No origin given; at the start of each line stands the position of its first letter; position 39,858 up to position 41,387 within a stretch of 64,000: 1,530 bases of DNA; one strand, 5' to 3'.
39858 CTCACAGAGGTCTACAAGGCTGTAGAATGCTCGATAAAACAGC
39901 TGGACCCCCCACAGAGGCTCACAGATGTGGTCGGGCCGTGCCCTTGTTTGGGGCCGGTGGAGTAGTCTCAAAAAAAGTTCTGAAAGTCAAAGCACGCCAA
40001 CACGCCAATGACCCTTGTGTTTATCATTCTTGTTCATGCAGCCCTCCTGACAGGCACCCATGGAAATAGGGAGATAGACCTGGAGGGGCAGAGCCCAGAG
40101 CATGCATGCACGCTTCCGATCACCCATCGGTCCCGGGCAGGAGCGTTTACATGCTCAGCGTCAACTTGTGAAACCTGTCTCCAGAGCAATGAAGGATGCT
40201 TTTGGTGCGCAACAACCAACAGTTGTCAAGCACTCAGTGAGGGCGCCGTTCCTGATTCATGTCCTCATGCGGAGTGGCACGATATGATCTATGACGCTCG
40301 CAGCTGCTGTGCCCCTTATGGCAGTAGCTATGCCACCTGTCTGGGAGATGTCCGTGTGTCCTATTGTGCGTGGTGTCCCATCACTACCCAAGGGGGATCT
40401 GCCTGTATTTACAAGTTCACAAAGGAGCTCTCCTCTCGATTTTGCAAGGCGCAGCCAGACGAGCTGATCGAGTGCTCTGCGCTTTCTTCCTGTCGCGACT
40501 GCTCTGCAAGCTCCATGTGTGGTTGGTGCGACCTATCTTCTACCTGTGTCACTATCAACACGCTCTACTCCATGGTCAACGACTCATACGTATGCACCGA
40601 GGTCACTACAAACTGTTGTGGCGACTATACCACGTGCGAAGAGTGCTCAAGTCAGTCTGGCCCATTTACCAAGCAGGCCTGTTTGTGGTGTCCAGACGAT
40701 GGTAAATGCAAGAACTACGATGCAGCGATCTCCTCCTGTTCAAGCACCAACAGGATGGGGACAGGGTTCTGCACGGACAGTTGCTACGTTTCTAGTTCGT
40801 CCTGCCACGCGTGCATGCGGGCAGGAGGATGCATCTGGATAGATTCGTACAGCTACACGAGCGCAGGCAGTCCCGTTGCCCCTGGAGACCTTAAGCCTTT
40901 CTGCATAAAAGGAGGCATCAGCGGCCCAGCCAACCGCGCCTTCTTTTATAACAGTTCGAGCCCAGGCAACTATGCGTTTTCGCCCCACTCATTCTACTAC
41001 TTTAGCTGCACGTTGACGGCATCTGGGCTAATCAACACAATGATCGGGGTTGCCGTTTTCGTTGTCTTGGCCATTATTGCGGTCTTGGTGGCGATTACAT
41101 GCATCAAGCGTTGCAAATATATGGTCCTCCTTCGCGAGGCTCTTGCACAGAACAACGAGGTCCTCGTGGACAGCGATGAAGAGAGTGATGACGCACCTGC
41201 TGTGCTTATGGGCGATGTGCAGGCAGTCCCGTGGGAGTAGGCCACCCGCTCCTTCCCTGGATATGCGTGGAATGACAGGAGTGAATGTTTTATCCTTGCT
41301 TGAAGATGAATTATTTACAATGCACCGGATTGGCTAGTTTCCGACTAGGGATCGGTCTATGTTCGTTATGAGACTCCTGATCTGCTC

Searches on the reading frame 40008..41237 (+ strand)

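Call 89: search_protein_families(library=pfam, proteins=[window:40008-41237:+], max_evalue=0.001)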
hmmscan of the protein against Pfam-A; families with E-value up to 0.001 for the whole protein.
window:40008-41237:+ (410 aa): 1 family
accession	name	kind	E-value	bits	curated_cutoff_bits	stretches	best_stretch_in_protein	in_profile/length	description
PF01437.31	PSI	-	4.6e-08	33.7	23.1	0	156-185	2-33/52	Plexin repeat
